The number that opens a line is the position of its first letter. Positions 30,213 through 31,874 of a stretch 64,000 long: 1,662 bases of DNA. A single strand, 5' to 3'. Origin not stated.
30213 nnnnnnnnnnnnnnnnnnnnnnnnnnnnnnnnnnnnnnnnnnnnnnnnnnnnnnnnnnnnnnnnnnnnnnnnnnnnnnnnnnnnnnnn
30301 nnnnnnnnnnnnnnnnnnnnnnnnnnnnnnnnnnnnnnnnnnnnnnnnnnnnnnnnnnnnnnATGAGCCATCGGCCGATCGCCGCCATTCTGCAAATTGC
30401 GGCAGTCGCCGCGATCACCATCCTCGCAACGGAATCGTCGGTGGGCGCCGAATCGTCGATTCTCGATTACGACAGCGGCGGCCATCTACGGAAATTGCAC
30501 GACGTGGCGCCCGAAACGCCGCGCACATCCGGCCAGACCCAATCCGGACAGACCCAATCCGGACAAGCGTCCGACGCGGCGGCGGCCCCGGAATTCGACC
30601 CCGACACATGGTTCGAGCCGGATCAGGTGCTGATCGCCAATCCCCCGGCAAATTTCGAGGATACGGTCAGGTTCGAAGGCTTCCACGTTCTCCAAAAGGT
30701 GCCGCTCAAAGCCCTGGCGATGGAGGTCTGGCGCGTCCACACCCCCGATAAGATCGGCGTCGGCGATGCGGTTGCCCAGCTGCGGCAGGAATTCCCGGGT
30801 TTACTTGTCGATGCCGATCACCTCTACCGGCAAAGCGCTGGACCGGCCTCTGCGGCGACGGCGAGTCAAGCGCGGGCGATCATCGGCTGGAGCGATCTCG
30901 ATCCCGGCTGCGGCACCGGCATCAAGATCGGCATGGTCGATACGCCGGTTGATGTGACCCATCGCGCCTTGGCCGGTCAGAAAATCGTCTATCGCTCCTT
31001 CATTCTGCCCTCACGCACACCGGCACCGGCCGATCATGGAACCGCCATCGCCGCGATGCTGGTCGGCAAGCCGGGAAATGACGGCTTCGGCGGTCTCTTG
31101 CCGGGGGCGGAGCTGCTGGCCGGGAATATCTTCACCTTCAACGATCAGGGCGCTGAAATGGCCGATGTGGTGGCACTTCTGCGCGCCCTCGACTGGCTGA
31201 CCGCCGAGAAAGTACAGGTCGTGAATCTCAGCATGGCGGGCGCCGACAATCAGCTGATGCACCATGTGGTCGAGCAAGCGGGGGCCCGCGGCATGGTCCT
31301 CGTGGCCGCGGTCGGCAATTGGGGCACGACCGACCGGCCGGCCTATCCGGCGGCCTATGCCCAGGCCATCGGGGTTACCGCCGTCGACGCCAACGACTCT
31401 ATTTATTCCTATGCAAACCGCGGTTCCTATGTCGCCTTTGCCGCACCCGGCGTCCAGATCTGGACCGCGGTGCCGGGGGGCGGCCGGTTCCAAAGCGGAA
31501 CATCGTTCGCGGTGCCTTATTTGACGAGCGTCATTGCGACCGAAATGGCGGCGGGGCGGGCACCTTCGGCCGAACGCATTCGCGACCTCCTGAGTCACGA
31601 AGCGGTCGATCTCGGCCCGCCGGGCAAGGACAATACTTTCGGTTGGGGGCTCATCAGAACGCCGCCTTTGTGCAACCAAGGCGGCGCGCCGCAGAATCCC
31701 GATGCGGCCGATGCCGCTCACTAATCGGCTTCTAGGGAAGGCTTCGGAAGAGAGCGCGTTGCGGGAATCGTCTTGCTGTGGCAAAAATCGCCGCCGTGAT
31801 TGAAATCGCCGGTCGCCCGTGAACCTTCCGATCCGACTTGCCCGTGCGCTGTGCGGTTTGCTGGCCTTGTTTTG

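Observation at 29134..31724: Cytoplasmic CBS-sensor histidine kinase translationally coupled to a secreted subtilisin-like S8 peptidase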

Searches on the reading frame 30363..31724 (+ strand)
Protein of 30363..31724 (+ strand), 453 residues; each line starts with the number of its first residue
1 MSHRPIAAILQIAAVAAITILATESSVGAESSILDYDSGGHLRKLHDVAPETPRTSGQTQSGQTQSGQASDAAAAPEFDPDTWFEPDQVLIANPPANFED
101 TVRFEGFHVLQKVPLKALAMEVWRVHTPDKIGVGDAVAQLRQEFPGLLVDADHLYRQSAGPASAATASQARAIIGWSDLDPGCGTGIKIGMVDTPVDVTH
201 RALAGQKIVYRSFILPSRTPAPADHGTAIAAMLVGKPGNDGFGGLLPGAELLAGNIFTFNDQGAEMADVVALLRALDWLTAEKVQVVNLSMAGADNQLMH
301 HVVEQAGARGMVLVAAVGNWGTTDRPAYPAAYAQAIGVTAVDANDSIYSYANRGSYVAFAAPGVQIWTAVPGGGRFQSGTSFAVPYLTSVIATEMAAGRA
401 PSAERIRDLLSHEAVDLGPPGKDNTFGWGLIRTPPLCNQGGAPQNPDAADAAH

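Call 3: search_protein_families(library=pfam, proteins=[window:30363-31724:+], max_evalue=0.01)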
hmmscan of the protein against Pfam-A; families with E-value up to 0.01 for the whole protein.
window:30363-31724:+ (453 aa): 1 family
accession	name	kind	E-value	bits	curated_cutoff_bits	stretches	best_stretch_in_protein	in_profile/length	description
PF00082.27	Peptidase_S8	-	2.7e-29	102.8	21.8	1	184-429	1-288/288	Subtilase family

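Call 4: search_protein_families(library=ncbifam, proteins=[window:30363-31724:+], max_evalue=0.01)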
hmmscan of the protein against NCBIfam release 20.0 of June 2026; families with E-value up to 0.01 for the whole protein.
window:30363-31724:+ (453 aa): 5 families
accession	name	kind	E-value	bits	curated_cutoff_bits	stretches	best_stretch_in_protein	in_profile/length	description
TIGR03921.1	T7SS_mycosin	equivalog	6.5e-30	104.4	278.75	1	184-433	12-281/353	type VII secretion-associated serine protease mycosin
NF049966.1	QH_SP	equivalog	1.8e-22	79.8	165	1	188-419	1-216/219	subtilisin-like serine protease QhpE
TIGR03895.1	protease_PatA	subfamily_domain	1e-13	50.9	421.05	1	225-415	1-201/606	PatA/PatG family cyanobactin maturation protease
NF033595.1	denti_PrtP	equivalog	4.1e-13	48.8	300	1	284-429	339-494/606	dentilisin complex serine proteinase subunit PrtP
NF042956.1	IteS_antiphage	equivalog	0.00073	17.9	900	1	189-296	259-363/747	S8 family anti-phage peptidase IteS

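Call 5: find_homologous_proteins(query=window:30363-31721:+)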
Query window:30363-31721:+ (453 aa): 882 proteins with E <= 0.001 among 8000 candidates; the best 120 are listed.
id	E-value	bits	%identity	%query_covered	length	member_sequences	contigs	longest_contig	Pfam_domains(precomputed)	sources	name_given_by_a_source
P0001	1.2e-272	922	92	100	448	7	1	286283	PF00082.28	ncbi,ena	-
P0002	3.8e-179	614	68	91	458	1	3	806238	PF00082.28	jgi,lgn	-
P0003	2.0e-177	609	65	94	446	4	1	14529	PF00082.28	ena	-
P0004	6.8e-172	590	61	96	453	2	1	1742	PF00082.28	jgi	jgi:subtilisin family serine protease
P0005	1.7e-169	582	64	91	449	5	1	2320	PF00082.28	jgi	-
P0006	1.6e-167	576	59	98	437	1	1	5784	PF00082.28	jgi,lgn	-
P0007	3.7e-166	571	62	92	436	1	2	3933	PF00082.28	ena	-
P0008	4.7e-166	571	63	90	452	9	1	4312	PF00082.28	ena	-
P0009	9.7e-165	567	62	93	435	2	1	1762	PF00082.28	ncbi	-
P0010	3.7e-163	562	62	91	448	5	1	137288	PF00082.28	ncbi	-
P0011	9.5e-162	557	60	96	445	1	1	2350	PF00082.28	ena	-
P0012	4.0e-158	545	56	91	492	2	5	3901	PF00082.28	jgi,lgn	jgi:hypothetical protein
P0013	1.2e-157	543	59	92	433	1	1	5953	PF00082.28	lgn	-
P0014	1.5e-155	537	56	96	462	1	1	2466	PF00082.28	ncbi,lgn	ncbi:MAG: S8 family serine peptidase [Alphaproteobacteria bacterium]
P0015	1.3e-145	504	54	96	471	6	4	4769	PF00082.28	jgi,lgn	jgi:hypothetical protein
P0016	2.6e-143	496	54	91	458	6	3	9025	PF00082.28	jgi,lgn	jgi:hypothetical protein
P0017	2.4e-137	477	58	80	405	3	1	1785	PF00082.28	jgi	jgi:hypothetical protein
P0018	1.5e-131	457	61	74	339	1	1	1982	PF00082.28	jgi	jgi:subtilisin family serine protease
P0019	3.3e-125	436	54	79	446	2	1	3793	PF00082.28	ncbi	-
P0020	7.0e-124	432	55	79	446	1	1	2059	PF00082.28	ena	-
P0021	4.9e-118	413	66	62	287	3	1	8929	PF00082.28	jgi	jgi:subtilisin family serine protease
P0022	2.0e-117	411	45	95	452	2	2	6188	PF00082.28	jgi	jgi:hypothetical protein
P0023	8.0e-117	409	48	92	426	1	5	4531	PF00082.28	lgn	-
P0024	4.3e-116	406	47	91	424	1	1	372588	PF00082.28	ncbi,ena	-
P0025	9.7e-116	405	47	95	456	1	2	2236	PF00082.28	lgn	-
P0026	1.8e-114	401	46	95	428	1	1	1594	PF00082.28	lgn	-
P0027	2.7e-114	401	47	93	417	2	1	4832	PF00082.28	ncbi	-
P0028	2.8e-113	397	45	96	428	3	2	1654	PF00082.28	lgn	-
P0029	4.7e-113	396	47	96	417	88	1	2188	PF00082.28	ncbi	-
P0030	5.0e-112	393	45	94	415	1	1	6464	PF00082.28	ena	-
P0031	7.2e-112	393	47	93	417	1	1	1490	PF00082.28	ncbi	-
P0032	1.7e-111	391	45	94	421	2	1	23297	PF00082.28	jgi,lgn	-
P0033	1.8e-111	391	45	94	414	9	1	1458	PF00082.28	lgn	-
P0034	2.0e-111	391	46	91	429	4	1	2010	PF00082.28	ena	-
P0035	2.2e-111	391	50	83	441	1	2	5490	PF00082.28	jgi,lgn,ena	-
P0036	2.4e-111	391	51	78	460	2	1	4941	PF00082.28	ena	-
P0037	3.0e-111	390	50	79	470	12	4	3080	PF00082.28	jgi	jgi:hypothetical protein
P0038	3.8e-111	390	51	79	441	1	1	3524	PF00082.28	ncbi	-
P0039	9.5e-111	389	44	91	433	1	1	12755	PF00082.28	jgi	-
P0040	1.2e-110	389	51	79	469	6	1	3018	PF00082.28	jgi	jgi:hypothetical protein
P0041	1.5e-110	388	51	78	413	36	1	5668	PF00082.28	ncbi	-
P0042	2.2e-110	388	50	78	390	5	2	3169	PF00082.28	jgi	jgi:subtilisin family serine protease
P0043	4.2e-110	387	45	94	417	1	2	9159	PF00082.28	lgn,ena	-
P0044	5.1e-110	386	45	89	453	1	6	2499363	PF00082.28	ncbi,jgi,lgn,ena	-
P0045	1.2e-109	385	45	93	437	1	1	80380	PF00082.28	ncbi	-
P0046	2.4e-109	384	44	95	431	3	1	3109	PF00082.28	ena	-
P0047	2.7e-109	384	45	94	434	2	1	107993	PF00082.28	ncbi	-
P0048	3.4e-109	384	51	79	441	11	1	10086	PF00082.28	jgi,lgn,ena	-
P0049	5.5e-109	383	49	79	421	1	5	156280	PF00082.28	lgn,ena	-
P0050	6.7e-109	383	50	79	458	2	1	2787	PF00082.28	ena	-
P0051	7.0e-109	383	43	95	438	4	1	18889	PF00082.28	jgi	-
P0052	1.1e-108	382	44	91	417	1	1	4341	PF00082.28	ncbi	-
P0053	1.2e-108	382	48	91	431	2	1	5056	PF00082.28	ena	-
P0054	1.3e-108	382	50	86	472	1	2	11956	PF00082.28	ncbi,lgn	ncbi:MAG: S8 family serine peptidase [Rhodospirillales bacterium]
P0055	1.8e-108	381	50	79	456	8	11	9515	PF00082.28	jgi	jgi:hypothetical protein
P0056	2.8e-108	381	46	95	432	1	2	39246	PF00082.28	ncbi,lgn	ncbi:MAG: S8 family serine peptidase [Kiloniellaceae bacterium]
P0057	3.7e-108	380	42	96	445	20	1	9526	PF00082.28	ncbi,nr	ncbi:MAG TPA: S8 family serine peptidase [Alphaproteobacteria bacterium]|nr:S8 family serine peptida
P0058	4.8e-108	380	48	78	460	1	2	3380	PF00082.28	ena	-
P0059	8.8e-108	379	48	79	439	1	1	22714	PF00082.28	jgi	jgi:hypothetical protein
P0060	9.1e-108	379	42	95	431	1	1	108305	PF00082.28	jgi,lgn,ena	-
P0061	9.2e-108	379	44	94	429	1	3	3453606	PF00082.28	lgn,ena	-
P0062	1.3e-107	379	50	78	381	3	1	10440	PF00082.28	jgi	jgi:subtilisin family serine protease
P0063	1.5e-107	378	50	84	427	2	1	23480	PF00082.28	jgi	-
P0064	1.5e-107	378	48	79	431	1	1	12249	PF00082.28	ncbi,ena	-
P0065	1.6e-107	378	49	77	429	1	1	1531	PF00082.28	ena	-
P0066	1.6e-107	378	47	80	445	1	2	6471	PF00082.28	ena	-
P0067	2.9e-107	377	49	78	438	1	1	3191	PF00082.28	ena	-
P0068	3.1e-107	377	48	84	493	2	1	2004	PF00082.28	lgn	-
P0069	3.6e-107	377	45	90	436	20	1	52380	PF00082.28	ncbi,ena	-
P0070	6.8e-107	376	49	78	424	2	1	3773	PF00082.28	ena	-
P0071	7.7e-107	376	43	96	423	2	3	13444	PF00082.28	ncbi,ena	-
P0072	8.1e-107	376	42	94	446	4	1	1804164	PF00082.28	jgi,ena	-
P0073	8.3e-107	376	50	79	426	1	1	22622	PF00082.28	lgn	-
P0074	1.3e-106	375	45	91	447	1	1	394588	PF00082.28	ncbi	-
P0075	1.7e-106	375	48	79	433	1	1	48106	PF00082.28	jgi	-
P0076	1.7e-106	375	43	95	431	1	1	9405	PF00082.28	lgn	-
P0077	1.8e-106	375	49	79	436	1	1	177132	PF00082.28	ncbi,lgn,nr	ncbi:MAG: S8 family serine peptidase [Hyphomicrobiales bacterium]|nr:S8 family serine peptidase [Hyp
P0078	2.7e-106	374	47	79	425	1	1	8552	PF00082.28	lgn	-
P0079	3.1e-106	374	48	83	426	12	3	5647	PF00082.28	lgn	-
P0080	3.3e-106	374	49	79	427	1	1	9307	PF00082.28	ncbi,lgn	-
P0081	4.2e-106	374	48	79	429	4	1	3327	PF00082.28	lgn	-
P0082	4.9e-106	373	48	81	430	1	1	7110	PF00082.28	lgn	-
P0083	7.1e-106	373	48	80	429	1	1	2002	PF00082.28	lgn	-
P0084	9.1e-106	372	48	80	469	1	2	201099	PF00082.28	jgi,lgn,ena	-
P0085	1.0e-105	372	46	87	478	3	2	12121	PF00082.28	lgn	-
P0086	1.6e-105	372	49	79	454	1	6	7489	PF00082.28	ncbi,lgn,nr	ncbi:MAG: S8 family serine peptidase [Rhodospirillales bacterium]|nr:S8 family serine peptidase [Rho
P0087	2.1e-105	371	49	80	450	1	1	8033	PF00082.28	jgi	-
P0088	2.8e-105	371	49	80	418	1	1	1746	PF00082.28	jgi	jgi:subtilisin family serine protease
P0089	2.9e-105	371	49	82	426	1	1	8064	PF00082.28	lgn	-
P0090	3.4e-105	371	44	94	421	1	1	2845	PF00082.28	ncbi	-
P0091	3.6e-105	370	45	85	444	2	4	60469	PF00082.28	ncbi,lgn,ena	-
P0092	4.4e-105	370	43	82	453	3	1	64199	PF00082.28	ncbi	-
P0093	4.7e-105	370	40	96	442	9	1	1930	PF00082.28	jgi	-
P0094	5.1e-105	370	43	88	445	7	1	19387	PF00082.28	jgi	jgi:subtilisin family serine protease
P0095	6.1e-105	370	48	79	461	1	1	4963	PF00082.28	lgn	-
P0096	1.2e-104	369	50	79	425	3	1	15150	PF00082.28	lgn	-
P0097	2.2e-104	368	46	87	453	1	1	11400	PF00082.28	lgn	-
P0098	3.3e-104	367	44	95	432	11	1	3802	PF00082.28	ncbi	-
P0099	3.6e-104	367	46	81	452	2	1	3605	PF00082.28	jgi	jgi:subtilisin family serine protease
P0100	3.9e-104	367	47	84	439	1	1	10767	PF00082.28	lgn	-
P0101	4.1e-104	367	49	82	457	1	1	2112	PF00082.28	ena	-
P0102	4.7e-104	367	42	96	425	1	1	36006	PF00082.28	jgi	jgi:subtilisin family serine protease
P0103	4.7e-104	367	42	94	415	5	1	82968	PF00082.28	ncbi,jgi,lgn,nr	ncbi:MAG: hypothetical protein FJX65_06105 [Alphaproteobacteria bacterium]|nr:hypothetical protein [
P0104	6.0e-104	366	49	79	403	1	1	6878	PF00082.28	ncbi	-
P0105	6.3e-104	366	48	79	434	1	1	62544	PF00082.28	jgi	-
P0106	8.8e-104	366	47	79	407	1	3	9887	PF00082.28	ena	-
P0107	1.0e-103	366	45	91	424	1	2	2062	PF00082.28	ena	-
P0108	1.1e-103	366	46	83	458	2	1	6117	PF00082.28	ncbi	-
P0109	1.1e-103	366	45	85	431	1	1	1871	PF00082.28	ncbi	-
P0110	1.1e-103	366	47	79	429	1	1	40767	PF00082.28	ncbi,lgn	-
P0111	1.6e-103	365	43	90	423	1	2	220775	PF00082.28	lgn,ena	-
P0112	1.6e-103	365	48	80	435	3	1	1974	PF00082.28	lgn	-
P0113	1.6e-103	365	48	80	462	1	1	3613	PF00082.28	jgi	-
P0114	1.9e-103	365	48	80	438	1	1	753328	PF00082.28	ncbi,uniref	ncbi:S8 family serine peptidase [Magnetovibrio sp.]|uniref:S8 family serine peptidase n=1 Tax=Magnet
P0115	2.0e-103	365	48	78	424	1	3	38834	PF00082.28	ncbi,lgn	-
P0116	2.0e-103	365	49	79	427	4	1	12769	PF00082.28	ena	-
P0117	2.2e-103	365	47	82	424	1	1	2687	PF00082.28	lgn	-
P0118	2.4e-103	364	50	79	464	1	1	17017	PF00082.28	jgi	jgi:subtilisin family serine protease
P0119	2.9e-103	364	47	85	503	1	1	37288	PF00082.28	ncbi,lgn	-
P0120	3.0e-103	364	45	90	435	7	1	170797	PF00082.28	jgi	jgi:hypothetical protein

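Call 6: find_encoding_contigs(protein=window:30363-31724:+, flank=6000, max_places=6)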
Protein window:30363-31724:+ (453 aa): 3 contigs read that carry it; 3 places shown.
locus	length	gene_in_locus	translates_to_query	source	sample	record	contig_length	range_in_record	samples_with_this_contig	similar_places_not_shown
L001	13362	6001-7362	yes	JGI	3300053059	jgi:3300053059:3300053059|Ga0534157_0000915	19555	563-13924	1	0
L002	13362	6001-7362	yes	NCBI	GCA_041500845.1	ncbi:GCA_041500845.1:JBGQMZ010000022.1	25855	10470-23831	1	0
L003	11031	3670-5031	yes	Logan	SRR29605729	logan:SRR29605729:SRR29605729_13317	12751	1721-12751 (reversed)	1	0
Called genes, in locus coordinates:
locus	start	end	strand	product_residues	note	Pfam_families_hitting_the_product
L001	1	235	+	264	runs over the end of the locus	?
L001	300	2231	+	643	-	PF00989:PAS (faint), PF08448:PAS_4 (faint), PF13426:PAS_9 (weak), PF08447:PAS_3, PF00512:HisKA, PF02518:HATPase_c, PF00072:Response_reg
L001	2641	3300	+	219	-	PF02245:Pur_DNA_glyco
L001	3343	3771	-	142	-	-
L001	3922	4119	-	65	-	-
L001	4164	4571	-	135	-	-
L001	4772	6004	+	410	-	PF00571:CBS (faint), PF00512:HisKA, PF02518:HATPase_c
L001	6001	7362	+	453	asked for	PF00082:Peptidase_S8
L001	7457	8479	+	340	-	PF13406:SLT_2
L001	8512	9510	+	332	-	PF03330:DPBB_1, PF05036:SPOR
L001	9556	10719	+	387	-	PF00768:Peptidase_S11, PF13354:Beta-lactamase2, PF07943:PBP5_C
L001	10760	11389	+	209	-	PF02223:Thymidylate_kin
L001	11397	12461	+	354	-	PF13177:DNA_pol3_delta2, PF00004:AAA (weak)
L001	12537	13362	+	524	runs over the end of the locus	PF00133:tRNA-synt_1 (weak), PF01406:tRNA-synt_1e (weak), PF09334:tRNA-synt_1g, PF00133:tRNA-synt_1, PF19303:Anticodon_3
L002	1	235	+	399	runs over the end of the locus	PF00072:Response_reg, PF00512:HisKA, PF02518:HATPase_c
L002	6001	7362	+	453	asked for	PF00082:Peptidase_S8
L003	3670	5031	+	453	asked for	PF00082:Peptidase_S8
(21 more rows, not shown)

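Call 8: find_related_loci(query=A1, collection=genome_contigs, flank=7000)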
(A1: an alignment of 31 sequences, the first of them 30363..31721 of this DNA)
Query A1 (453 aa) in genome_contigs; peptide patterns used: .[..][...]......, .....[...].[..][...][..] (x = any residue, [..] = any of these).
600 stretches matched a pattern (row limit reached: there are more); 357 encode a relative of the query (tblastn E <= 1e-3); the best 80 are kept; 80 distinct loci.
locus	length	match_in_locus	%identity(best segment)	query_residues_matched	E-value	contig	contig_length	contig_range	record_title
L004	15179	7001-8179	47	51-438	4e-114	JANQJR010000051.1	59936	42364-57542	MAG: Magnetovibrio sp. isolate PL25a_bin.122 k99_4392836, whole genome shotgun sequence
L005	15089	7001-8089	49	71-438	1e-112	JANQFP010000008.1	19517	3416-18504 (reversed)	MAG: Rhodospirillales bacterium isolate PL23a_bin.98 k99_6190989, whole genome shotgun sequence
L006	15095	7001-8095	48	80-446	4e-112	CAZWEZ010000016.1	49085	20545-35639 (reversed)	MAG TPA_asm: uncultured Thalassospiraceae bacterium isolate binchicken_co85_32 genome assembly, contig: NODE_425_length_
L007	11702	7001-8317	41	4-443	9e-111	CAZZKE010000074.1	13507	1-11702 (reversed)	MAG TPA_asm: uncultured Thalassospiraceae bacterium isolate SRP128015_co1_124 genome assembly, contig: NODE_6919_length_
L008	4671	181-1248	46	78-438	2e-108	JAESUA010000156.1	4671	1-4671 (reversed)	MAG: Magnetovibrio sp. isolate NORP328 CoAssembly_1779626, whole genome shotgun sequence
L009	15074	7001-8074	47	78-438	9e-108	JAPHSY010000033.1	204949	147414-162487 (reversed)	MAG: Magnetovibrio sp. isolate N3S-Bin_6 c_000000458302, whole genome shotgun sequence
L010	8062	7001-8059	48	84-437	1e-104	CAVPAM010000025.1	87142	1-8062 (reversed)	MAG: uncultured Alphaproteobacteria bacterium isolate MFD09964.bin.1.191 genome assembly, contig: contig_42558, whole ge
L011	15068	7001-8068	44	78-437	4e-104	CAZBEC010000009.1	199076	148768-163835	MAG TPA_asm: uncultured Thalassospiraceae bacterium isolate SRP167671_co2_97 genome assembly, contig: NODE_45_length_199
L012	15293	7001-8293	45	17-438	6e-102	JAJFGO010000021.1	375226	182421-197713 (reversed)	MAG: Kiloniellaceae bacterium isolate OFTM296 OFTM296_20, whole genome shotgun sequence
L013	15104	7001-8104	46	88-438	2e-101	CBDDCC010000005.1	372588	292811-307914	MAG: Rhodospirillales bacterium isolate 49eb7ec8-7e6e-496e-ac33-4637e083baf7 genome assembly, contig: contig_5, whole ge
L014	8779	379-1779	40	10-441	1e-99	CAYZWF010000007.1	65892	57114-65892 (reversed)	MAG TPA_asm: uncultured Rhodospirillaceae bacterium isolate SRP200020_co2_207 genome assembly, contig: NODE_453_length_6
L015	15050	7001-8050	44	79-437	5e-99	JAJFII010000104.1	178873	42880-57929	MAG: Rhodospirillales bacterium isolate OFTM193 OFTM193_103, whole genome shotgun sequence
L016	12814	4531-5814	40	9-445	2e-97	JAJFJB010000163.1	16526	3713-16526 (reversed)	MAG: Alphaproteobacteria bacterium isolate OFTM273 OFTM273_162, whole genome shotgun sequence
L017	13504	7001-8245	39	4-437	2e-96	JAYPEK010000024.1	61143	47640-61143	MAG: Rhodospirillaceae bacterium isolate 139580_S181_maxbin_bins.tsv.117 NODE_404_length_61143_cov_11.534884, whole geno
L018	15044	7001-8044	48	86-438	4e-107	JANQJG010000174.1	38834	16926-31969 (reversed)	MAG: Rhodospirillales bacterium isolate PL25a_bin.107 k99_2239262, whole genome shotgun sequence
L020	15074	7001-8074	42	75-439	3e-92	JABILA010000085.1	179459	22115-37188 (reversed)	MAG: Alphaproteobacteria bacterium isolate SI054_bin61 k141_36481, whole genome shotgun sequence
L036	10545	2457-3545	35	84-447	3e-64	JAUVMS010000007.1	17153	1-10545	MAG: Hyphomicrobiales bacterium isolate CSMAG_590 CSMAG_590_k141_411179_length_17153_cov_8.9145, whole genome shotgun se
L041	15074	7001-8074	37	86-438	4e-63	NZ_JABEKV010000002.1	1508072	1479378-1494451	Sinorhizobium psoraleae strain CCBAU 65732 Scaffold_2, whole genome shotgun sequence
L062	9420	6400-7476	35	74-437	1e-58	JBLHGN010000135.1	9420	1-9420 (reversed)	MAG: Lentisphaeria bacterium isolate 3300054976_67 Ga0535667_0014726, whole genome shotgun sequence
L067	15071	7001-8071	38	87-437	1e-57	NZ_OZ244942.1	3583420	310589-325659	MAG: Tepidicaulis sp. isolate 6d8b9b09-a9f0-4521-ba2e-e82c972f98ca chromosome 1, complete sequence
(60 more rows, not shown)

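Call 10: find_encoding_contigs(protein=P0001, flank=6000, max_places=2)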
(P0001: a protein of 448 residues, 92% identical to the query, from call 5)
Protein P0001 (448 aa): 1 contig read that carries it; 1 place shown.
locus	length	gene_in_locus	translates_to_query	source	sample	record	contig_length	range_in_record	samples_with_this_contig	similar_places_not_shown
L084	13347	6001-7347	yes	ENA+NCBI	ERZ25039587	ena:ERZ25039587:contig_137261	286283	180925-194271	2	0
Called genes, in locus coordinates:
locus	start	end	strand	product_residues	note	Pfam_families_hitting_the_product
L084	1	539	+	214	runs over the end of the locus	PF02245:Pur_DNA_glyco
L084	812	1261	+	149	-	-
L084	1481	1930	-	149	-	-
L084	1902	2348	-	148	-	-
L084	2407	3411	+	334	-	-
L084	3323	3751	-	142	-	-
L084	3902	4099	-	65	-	-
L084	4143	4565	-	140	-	-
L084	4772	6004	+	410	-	PF00571:CBS (faint), PF00512:HisKA, PF02518:HATPase_c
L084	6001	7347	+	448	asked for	PF00082:Peptidase_S8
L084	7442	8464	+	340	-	PF13406:SLT_2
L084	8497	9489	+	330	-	PF03330:DPBB_1, PF05036:SPOR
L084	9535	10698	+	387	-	PF00768:Peptidase_S11, PF13354:Beta-lactamase2, PF07943:PBP5_C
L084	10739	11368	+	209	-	PF02223:Thymidylate_kin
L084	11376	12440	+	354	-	PF13177:DNA_pol3_delta2, PF00004:AAA (faint)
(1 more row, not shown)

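Call 11: find_encoding_contigs(protein=P0002, flank=6000, max_places=2)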
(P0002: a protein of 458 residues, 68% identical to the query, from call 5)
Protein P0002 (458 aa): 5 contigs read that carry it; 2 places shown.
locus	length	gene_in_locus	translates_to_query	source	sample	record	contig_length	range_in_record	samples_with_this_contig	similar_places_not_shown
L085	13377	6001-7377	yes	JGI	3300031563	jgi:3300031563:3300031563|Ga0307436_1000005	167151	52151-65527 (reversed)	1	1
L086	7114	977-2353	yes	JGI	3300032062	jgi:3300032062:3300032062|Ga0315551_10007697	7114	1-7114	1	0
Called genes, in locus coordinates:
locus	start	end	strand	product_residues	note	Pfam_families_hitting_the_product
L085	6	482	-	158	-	PF04828:GFA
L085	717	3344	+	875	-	PF08443:RimK (faint), PF13549:ATP-grasp_5 (weak), PF02955:GSH-S_ATP (weak), PF08245:Mur_ligase_M, PF02875:Mur_ligase_C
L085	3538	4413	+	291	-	PF02353:CMAS (weak), PF01135:PCMT (weak), PF01209:Ubie_methyltran, PF13489:Methyltransf_23, PF13649:Methyltransf_25, PF13847:Methyltransf_31, PF08241:Methyltransf_11, PF08242:Methyltransf_12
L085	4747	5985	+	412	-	PF00571:CBS (faint), PF00512:HisKA, PF02518:HATPase_c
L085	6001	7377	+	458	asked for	PF00082:Peptidase_S8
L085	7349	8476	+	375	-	PF13406:SLT_2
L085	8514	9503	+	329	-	PF03330:DPBB_1, PF05036:SPOR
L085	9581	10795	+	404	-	PF00768:Peptidase_S11, PF13354:Beta-lactamase2, PF07943:PBP5_C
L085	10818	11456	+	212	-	PF13521:AAA_28 (weak), PF02223:Thymidylate_kin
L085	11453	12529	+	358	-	PF13177:DNA_pol3_delta2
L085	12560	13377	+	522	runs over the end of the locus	PF00133:tRNA-synt_1, PF01406:tRNA-synt_1e (weak), PF09334:tRNA-synt_1g, PF00133:tRNA-synt_1, PF19303:Anticodon_3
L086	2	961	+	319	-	?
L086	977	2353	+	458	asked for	PF00082:Peptidase_S8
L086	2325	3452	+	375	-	PF13406:SLT_2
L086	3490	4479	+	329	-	PF03330:DPBB_1, PF05036:SPOR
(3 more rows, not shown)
